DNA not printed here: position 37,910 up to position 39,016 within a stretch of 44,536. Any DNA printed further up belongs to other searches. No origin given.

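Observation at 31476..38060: RHS polymorphic toxin with Ig-like N-terminus, no signal peptide, and a glycine-zipper TM C-terminal toxin plus membrane immunity protein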

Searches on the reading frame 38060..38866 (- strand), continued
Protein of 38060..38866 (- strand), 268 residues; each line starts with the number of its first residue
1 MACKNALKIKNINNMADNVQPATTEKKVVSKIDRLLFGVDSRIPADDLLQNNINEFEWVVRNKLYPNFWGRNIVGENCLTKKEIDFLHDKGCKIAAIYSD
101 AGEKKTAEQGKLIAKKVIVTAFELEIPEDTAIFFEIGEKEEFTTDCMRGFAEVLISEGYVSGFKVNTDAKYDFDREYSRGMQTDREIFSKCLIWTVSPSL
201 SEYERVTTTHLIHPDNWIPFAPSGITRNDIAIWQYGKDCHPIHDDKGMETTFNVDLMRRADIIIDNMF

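Call 38: find_related_loci(query=A2, collection=genome_contigs, flank=10000)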
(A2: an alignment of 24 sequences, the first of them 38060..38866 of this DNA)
Query A2 (268 aa) in genome_contigs; peptide patterns used: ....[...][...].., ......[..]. (x = any residue, [..] = any of these).
101 stretches matched a pattern; 75 encode a relative of the query (tblastn E <= 1e-3); 75 distinct loci.
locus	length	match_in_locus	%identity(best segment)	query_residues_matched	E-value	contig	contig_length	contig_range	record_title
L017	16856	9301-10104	99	1-268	0e+0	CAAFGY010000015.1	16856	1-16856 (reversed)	MAG TPA_asm: Clostridia bacterium, isolate HGM12677, WGS project CAAFGY010000000 data, contig: SRS144537_92_k99_36645, w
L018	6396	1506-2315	69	1-268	3e-130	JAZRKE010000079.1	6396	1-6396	MAG: Acutalibacteraceae bacterium isolate T1900045451_YK20190142.MAGScoT_cleanbin_000001 SGB_7176_k141_4031086, whole ge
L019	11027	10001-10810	68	1-268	6e-128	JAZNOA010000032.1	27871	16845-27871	MAG: Acutalibacteraceae bacterium isolate T1900044653_TS20190119.MAGScoT_cleanbin_000004 SGB_1452_k141_1925158, whole ge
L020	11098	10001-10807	72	1-268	2e-127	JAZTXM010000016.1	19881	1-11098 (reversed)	MAG: Clostridia bacterium isolate T1900045330_YK20190019.MAGScoT_cleanbin_000002 SGB_6512_k141_208733, whole genome shot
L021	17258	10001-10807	68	1-268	2e-124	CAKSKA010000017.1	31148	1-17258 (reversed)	MAG: uncultured Eubacteriales bacterium isolate REFINED_METABAT215_TOP10_CONTIGS_1500_ASSEMBLY_K77_MERGED__Hadza_MoBio_h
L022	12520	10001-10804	64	1-268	4e-123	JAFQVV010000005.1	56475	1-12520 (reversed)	MAG: Clostridia bacterium isolate RGIG2197 Goat_Colon.Co__c651470, whole genome shotgun sequence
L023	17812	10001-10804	64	1-268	2e-122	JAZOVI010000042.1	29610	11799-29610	MAG: Faecousia sp. isolate T1900045526_YK20190220.MAGScoT_cleanbin_000014 SGB_7695_k141_745351, whole genome shotgun seq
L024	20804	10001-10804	63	1-268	4e-122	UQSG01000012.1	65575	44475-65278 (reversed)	uncultured Clostridium sp. isolate UMGS593 genome assembly, contig: NODE_440_length_65575_cov_8.113004, whole genome sho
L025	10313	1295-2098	65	1-268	4e-122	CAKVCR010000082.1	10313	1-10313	MAG: uncultured Odoribacter sp. isolate REFINED_METABAT215_TOP10_CONTIGS_1500_ASSEMBLY_K77_MERGED__Hadza_MoBio_hadza-A-D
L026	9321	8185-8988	63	1-268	8e-122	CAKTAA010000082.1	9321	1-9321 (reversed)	MAG: uncultured Eubacteriales bacterium isolate REFINED_METABAT215_SUBJECT_CONTIGS_1500_ASSEMBLY_K77_MERGED__Pilot_MoBio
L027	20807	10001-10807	64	1-268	3e-121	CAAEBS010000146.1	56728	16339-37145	MAG TPA_asm: Clostridia bacterium, isolate HGM12711, WGS project CAAEBS010000000 data, contig: ERS396440_25_k89_208818,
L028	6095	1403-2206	63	1-268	9e-121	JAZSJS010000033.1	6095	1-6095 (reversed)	MAG: Eubacteriales bacterium isolate T1900044564_TS20190030.MAGScoT_cleanbin_000018 SGB_385_k141_2854881, whole genome s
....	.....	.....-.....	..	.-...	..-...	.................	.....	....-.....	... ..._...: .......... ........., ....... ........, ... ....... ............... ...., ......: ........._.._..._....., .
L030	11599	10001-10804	62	1-268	1e-119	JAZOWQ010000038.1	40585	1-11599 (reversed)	MAG: Faecousia sp. isolate T1900045518_YK20190212.MAGScoT_cleanbin_000043 SGB_7640_k141_1588863, whole genome shotgun se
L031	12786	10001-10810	63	1-268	1e-119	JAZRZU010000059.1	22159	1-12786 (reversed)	MAG: Acutalibacteraceae bacterium isolate T1900044944_TS20190410.MAGScoT_cleanbin_000007 SGB_3475_k141_653091, whole gen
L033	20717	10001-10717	73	30-268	3e-119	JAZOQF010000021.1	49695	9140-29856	MAG: Acutalibacteraceae bacterium isolate T1900045569_YK20190263.MAGScoT_cleanbin_000019 SGB_7962_k141_548076, whole gen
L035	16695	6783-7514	68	23-268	2e-118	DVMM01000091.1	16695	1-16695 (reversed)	MAG TPA_asm: Candidatus Egerieisoma faecipullorum isolate CHK195-4489 CHK195__C149273_L16695_ERR3414590, whole genome sh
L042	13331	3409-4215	60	1-268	7e-116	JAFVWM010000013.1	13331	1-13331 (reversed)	MAG: Alphaproteobacteria bacterium isolate RGIG5458 Sheep_Colon-5__c123229, whole genome shotgun sequence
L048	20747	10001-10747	62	19-268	9e-115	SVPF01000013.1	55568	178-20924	MAG: Oscillospiraceae bacterium isolate SIG584 NODE_13557_length_55568_cov_3.366660, whole genome shotgun sequence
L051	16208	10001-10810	59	1-268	2e-113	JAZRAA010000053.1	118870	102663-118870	MAG: Acutalibacteraceae bacterium isolate T1900045150_TC20190144.MAGScoT_cleanbin_000002 SGB_4951_k141_1079293, whole ge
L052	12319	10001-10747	63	19-268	8e-113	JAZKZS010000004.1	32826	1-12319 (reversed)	MAG: Acutalibacteraceae bacterium isolate T1900045086_TC20190080.MAGScoT_cleanbin_000002 SGB_4684_k141_142977, whole gen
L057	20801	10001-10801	60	1-268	3e-109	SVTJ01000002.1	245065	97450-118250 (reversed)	MAG: Oscillospiraceae bacterium isolate SIG692 NODE_569_length_245065_cov_8.845569, whole genome shotgun sequence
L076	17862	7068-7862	52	5-268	4e-95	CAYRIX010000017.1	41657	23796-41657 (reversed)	MAG TPA_asm: uncultured Eubacteriales bacterium isolate SRP315200_co1_143 genome assembly, contig: NODE_1060_length_4165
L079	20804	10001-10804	54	1-268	9e-92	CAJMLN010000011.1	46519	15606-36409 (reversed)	TPA_asm: uncultured bacterium isolate ERR1430441-bin.54 genome assembly, contig: NODE_1152_length_46519_cov_6.810929, wh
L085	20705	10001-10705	50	35-268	3e-76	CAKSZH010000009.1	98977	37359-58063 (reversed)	MAG: uncultured Eubacteriales bacterium isolate REFINED_METABAT215_TOP10_CONTIGS_1500_ASSEMBLY_K77_MERGED__Hadza_MoBio_h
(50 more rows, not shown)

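Call 48: search_protein_families(library=pfam, proteins=[L033:8116-8403:+, L033:8417-8704:+, L033:8707-9783:+, L057:10855-12474:+, L035:7544-8812:+, L042:4246-5661:+, L048:10778-12466:+, L085:10726-13497:+, L076:7907-10531:+, L079:10837-12648:+], max_evalue=0.01)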
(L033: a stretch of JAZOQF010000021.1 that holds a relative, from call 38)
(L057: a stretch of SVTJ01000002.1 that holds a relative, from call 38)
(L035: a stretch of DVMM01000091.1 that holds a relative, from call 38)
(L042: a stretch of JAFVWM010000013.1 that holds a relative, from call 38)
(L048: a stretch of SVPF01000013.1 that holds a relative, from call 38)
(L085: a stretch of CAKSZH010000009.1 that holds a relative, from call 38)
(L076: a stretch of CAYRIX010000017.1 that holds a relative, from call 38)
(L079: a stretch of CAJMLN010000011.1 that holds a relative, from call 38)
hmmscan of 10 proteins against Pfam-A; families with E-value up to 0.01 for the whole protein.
L033:8116-8403:+ (95 aa): 2 families
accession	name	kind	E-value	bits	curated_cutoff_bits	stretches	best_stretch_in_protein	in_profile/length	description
PF18595.6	Nuf2_DHR10-like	-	0.0013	19.3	28.4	1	2-72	44-114/117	Nuf2, DHR10-like domain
PF11166.13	DUF2951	-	0.0026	18.4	26.7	1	9-91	8-89/98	Protein of unknown function (DUF2951)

L033:8417-8704:+ (95 aa): 2 families
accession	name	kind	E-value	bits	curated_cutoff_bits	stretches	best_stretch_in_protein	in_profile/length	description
PF16079.10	Phage_holin_5_2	-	7.8e-25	87.4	29.2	1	14-90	1-75/76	Phage holin family Hol44, in holin superfamily V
PF24838.2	8xMP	-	0.00095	19.4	30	1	11-70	24-86/136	Octameric membrane protein family (8xMP)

L033:8707-9783:+ (358 aa): 2 families
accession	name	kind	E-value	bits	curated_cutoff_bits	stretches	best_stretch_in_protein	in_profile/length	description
PF01510.30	Amidase_2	-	8.8e-14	52.4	26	1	20-170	2-130/131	N-acetylmuramoyl-L-alanine amidase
PF07765.17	KIP1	-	0.0049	17.4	33.9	0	269-307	28-66/74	KIP1-like protein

L057:10855-12474:+ (539 aa): 5 families
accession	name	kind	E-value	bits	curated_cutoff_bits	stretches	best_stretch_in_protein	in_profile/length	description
PF02368.24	Big_2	-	2.2e-60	201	22.8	4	271-340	2-72/79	Bacterial Ig-like domain (group 2)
PF25354.1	Ig_NUP210_16th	-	3.3e-08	33.3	27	1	13-69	7-60/72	NUP210-like, Ig-like domain 16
PF20578.4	aBig_2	-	0.00047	20.3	27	0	117-159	28-70/89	Atrophied bacterial Ig domain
PF23486.1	Ig_TMEM132_5th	-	0.001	19.6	28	0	308-351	90-133/137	TMEM132 fifth domain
PF22359.2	Big-like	-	0.0019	18.8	27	0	230-251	14-35/48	Bacterial Ig-like domain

L035:7544-8812:+ (422 aa): 4 families
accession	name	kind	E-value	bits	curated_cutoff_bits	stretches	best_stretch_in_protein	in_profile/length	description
PF11692.13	DUF3289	-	3.8e-25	89.4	25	1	238-416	94-268/272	Protein of unknown function (DUF3289)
PF02368.24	Big_2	-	4.8e-22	78.1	22.8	2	91-163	1-72/79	Bacterial Ig-like domain (group 2)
PF25354.1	Ig_NUP210_16th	-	4.2e-07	29.8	27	1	110-156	14-60/72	NUP210-like, Ig-like domain 16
PF20578.4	aBig_2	-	0.0074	16.5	27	0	120-170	31-82/89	Atrophied bacterial Ig domain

L042:4246-5661:+ (471 aa): 2 families
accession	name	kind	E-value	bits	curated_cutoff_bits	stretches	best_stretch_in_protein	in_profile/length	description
PF02368.24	Big_2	-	1.8e-23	82.7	22.8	2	92-170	2-79/79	Bacterial Ig-like domain (group 2)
PF25354.1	Ig_NUP210_16th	-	5.6e-07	29.4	27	1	105-156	11-60/72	NUP210-like, Ig-like domain 16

L048:10778-12466:+ (562 aa): 10 families
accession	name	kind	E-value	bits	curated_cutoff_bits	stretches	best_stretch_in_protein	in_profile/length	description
PF02368.24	Big_2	-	2.7e-22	78.9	22.8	2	91-170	1-79/79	Bacterial Ig-like domain (group 2)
PF02089.21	Palm_thioest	-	1.3e-07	32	26.8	1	284-354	53-114/254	Palmitoyl protein thioesterase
PF24096.1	DUF7379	-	3.4e-06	27.6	33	1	313-362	70-124/191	Domain of unknown function (DUF7379)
PF06028.17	DUF915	-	3.4e-06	27.1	22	1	311-353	101-146/255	Alpha/beta hydrolase of unknown function (DUF915)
PF07819.20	PGAP1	-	1.2e-05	25.7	24.3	1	308-353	86-132/233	PGAP1-like alpha/beta domain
PF05057.20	DUF676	-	1.2e-05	25.3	20.3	1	309-359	74-134/217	Putative serine esterase (DUF676)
PF25354.1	Ig_NUP210_16th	-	3.9e-05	23.5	27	0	123-156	27-60/72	NUP210-like, Ig-like domain 16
PF00561.26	Abhydrolase_1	-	0.00014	22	25.8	1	314-354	70-108/245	alpha/beta hydrolase fold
PF02450.21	LCAT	-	0.00045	20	21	1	316-385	124-195/392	Lecithin:cholesterol acyltransferase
PF01674.24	Lipase_2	-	0.0023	17.9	20.3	0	315-338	77-98/219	Lipase (class 2)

L085:10726-13497:+ (923 aa): 8 families
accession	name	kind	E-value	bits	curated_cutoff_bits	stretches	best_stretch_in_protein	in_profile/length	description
PF02368.24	Big_2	-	1.3e-49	166.5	22.8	4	276-344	3-71/79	Bacterial Ig-like domain (group 2)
PF08924.17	Rv2525c_GlyHyd-like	-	3.7e-20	73.3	27.2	1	755-891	25-153/198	Rv2525c-like, glycoside hydrolase-like domain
PF14200.12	RicinB_lectin_2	-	2.9e-10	41.1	25.6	2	358-430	10-78/89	Ricin-type beta-trefoil lectin domain-like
PF25354.1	Ig_NUP210_16th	-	1.6e-08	34.4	27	1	216-254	22-60/72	NUP210-like, Ig-like domain 16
PF21461.3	HL_N-beta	-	3.3e-06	27.2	27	0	311-346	16-49/57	Hyaluronate lyase, N-terminal beta-sheet domain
PF22359.2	Big-like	-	4.2e-05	24.1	27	1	309-356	3-48/48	Bacterial Ig-like domain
PF13629.12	T2SS-T3SS_pil_N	-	0.00036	20.6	23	0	230-265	28-66/72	Pilus formation protein N terminal region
PF00652.28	Ricin_B_lectin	-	0.00065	20.3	29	0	363-499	3-126/126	Ricin-type beta-trefoil lectin domain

L076:7907-10531:+ (874 aa): 10 families
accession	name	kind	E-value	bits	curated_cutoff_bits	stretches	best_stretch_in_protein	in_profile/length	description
PF02368.24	Big_2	-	1.2e-111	365.3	22.8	7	93-166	2-75/79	Bacterial Ig-like domain (group 2)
PF25354.1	Ig_NUP210_16th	-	5.9e-23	80.6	27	3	359-417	5-60/72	NUP210-like, Ig-like domain 16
PF07679.22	I-set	-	2.2e-10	40.9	23.7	0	443-501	3-58/90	Immunoglobulin I-set domain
PF21764.3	Invasin_D4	-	7.5e-08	33.2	27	0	116-157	29-69/88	Invasin, domain 4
PF21461.3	HL_N-beta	-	1.7e-07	31.4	27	0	478-509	18-48/57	Hyaluronate lyase, N-terminal beta-sheet domain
PF02494.22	HYR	-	4.2e-07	30.7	21.7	0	390-434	37-79/81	HYR domain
PF13927.12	Ig_3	-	9.8e-06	26.4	30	0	525-587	3-62/78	Immunoglobulin domain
PF20578.4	aBig_2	-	0.00018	21.6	27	0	459-505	22-69/89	Atrophied bacterial Ig domain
PF13629.12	T2SS-T3SS_pil_N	-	0.0048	17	23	0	396-427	34-65/72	Pilus formation protein N terminal region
PF23486.1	Ig_TMEM132_5th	-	0.0062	17.1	28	0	560-606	89-134/137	TMEM132 fifth domain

L079:10837-12648:+ (603 aa): 5 families
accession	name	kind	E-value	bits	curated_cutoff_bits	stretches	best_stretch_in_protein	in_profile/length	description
PF02368.24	Big_2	-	9.9e-53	176.5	22.8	4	188-258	5-74/79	Bacterial Ig-like domain (group 2)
PF25354.1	Ig_NUP210_16th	-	2.3e-09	37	27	1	218-249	29-60/72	NUP210-like, Ig-like domain 16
PF21461.3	HL_N-beta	-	0.00033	20.8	27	0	139-168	19-47/57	Hyaluronate lyase, N-terminal beta-sheet domain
PF02494.22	HYR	-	0.00075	20.2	21.7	0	155-180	55-80/81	HYR domain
PF20578.4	aBig_2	-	0.0027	17.9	27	0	296-318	27-49/89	Atrophied bacterial Ig domain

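Call 69: search_protein_families(library=phrogs, proteins=[window:38060-38866:-, L033:8116-8403:+, L033:8417-8704:+, L033:8707-9783:+], max_evalue=0.001)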
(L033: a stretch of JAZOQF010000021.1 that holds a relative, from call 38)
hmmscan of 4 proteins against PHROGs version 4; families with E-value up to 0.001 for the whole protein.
window:38060-38866:- (268 aa): 0 families

L033:8116-8403:+ (95 aa): 4 families
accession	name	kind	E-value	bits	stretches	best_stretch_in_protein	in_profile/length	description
phrog_937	-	other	2.3e-07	32.2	1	4-91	17-112/115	hemolysin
phrog_2990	-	unknown function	0.00023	22.4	1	22-93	54-127/133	-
phrog_1193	-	other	0.00033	21.6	1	25-91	9-72/76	hemolysin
phrog_22086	-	unknown function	0.00036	21.9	1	48-94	53-97/103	-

L033:8417-8704:+ (95 aa): 2 families
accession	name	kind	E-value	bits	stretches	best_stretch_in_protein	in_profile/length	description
phrog_1129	-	lysis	1.1e-19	71.3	1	4-95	4-84/86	holin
phrog_1299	-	lysis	0.00021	22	1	12-80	11-76/100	holin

L033:8707-9783:+ (358 aa): 10 families
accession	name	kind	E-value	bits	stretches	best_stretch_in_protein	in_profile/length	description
phrog_15001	-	lysis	1.4e-54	186.6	1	2-248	15-242/367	endolysin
phrog_1794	-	lysis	5e-40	138.9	1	4-358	37-330/336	amidase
phrog_9611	-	lysis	3.3e-13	50.8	1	19-223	19-197/246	endolysin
phrog_833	-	lysis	6.2e-13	50.1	1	17-343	24-293/294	endolysin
phrog_2338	-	lysis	1.4e-12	48.7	1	70-211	56-193/346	endolysin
phrog_670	-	lysis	6.3e-12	46.1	1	18-257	107-320/596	endolysin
phrog_3088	-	lysis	2.3e-11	44.9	1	14-256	15-223/248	amidase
phrog_880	-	lysis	4.1e-10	40.6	1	19-208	189-354/435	endolysin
phrog_8164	-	lysis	4e-09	37.2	1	71-213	59-205/320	endolysin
phrog_1110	-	lysis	5.3e-09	36.9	1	68-242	52-236/301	endolysin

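Call 76: search_protein_families(library=pfam, proteins=[L030:3781-4911:+, L052:3257-4294:+, L033:16906-18051:+, L033:18048-19163:+, L030:5080-7518:+, L051:8958-9842:+, L052:2620-3294:+, L033:16103-16762:+], max_evalue=0.001)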
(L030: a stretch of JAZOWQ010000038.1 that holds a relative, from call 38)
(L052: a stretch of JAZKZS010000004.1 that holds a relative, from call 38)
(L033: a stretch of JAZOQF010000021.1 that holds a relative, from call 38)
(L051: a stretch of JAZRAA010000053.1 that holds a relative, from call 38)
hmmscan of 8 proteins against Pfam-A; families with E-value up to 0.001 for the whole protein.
L030:3781-4911:+ (376 aa): 0 families

L052:3257-4294:+ (345 aa): 0 families

L033:16906-18051:+ (381 aa): 1 family
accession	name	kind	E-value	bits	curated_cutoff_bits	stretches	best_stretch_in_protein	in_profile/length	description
PF00149.33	Metallophos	-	1.9e-07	32.1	21.5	1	127-355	2-190/191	Calcineurin-like phosphoesterase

L033:18048-19163:+ (371 aa): 1 family
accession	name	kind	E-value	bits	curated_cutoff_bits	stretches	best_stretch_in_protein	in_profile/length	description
PF06826.17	Asp-Al_Ex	-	1.7e-43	148.8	27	2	14-183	2-166/167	Predicted Permease Membrane Region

L030:5080-7518:+ (812 aa): 1 family
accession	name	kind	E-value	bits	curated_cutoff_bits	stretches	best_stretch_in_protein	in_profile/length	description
PF00082.27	Peptidase_S8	-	7.5e-23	81.7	21.8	1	126-337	2-265/288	Subtilase family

L051:8958-9842:+ (294 aa): 0 families

L052:2620-3294:+ (224 aa): 1 family
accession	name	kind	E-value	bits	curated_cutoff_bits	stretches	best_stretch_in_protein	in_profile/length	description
PF08924.17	Rv2525c_GlyHyd-like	-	0.00018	22.1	27.2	1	46-159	29-134/198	Rv2525c-like, glycoside hydrolase-like domain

L033:16103-16762:+ (219 aa): 0 families

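Call 78: search_protein_families(library=pfam, proteins=[L048:15987-16814:+, L048:17144-18748:+, L048:18981-19361:+, L048:19354-20448:+, L048:50-364:+, L048:368-769:+, L033:154-543:+, L033:19250-20125:-, L033:20128-20691:-, L048:12469-12867:+], max_evalue=0.001)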
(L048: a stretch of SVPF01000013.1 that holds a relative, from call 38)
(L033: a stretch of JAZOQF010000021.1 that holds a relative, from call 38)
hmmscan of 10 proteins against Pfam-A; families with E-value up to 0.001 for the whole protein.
L048:15987-16814:+ (275 aa): 2 families
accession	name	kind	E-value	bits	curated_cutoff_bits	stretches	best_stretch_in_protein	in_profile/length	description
PF02195.25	ParB_N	-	1.4e-19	70.3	26.3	1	4-91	2-88/95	ParB N-terminal domain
PF17762.8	HTH_ParB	-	0.00099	19.7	22.6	0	138-191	29-83/102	ParB HTH domain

L048:17144-18748:+ (534 aa): 3 families
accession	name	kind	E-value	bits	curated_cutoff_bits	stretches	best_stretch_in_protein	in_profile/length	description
PF00239.26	Resolvase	-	4.9e-18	66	23.3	1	8-159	4-143/145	Resolvase, N terminal domain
PF07508.19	Recombinase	-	9.9e-17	61.5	21.1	1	193-281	2-102/102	Recombinase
PF13408.12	Zn_ribbon_recom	-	2.1e-08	34.9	25.3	1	302-367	3-55/58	Recombinase zinc beta ribbon domain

L048:18981-19361:+ (126 aa): 0 families

L048:19354-20448:+ (364 aa): 3 families
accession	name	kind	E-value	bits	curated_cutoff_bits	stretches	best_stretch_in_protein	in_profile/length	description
PF01381.28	HTH_3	-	1.9e-09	37.8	23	1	20-71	3-54/55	Helix-turn-helix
PF06114.19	Peptidase_M78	-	2.9e-06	27.5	22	1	241-317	28-102/123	IrrE N-terminal-like domain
PF12844.13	HTH_19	-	9.9e-06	25.8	30.2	1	15-73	1-58/64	Helix-turn-helix domain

L048:50-364:+ (104 aa): 1 family
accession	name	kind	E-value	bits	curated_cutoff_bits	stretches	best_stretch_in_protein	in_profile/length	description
PF12671.13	Amidase_6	-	0.0007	20.2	23.2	1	29-88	92-156/163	Putative amidase domain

L048:368-769:+ (133 aa): 0 families

L033:154-543:+ (129 aa): 0 families

L033:19250-20125:- (291 aa): 0 families

L033:20128-20691:- (187 aa): 1 family
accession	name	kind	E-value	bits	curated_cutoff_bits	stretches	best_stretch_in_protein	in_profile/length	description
PF18954.5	DUF5697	-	4e-09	37.2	27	1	22-180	3-161/161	Family of unknown function (DUF5697)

L048:12469-12867:+ (132 aa): 0 families
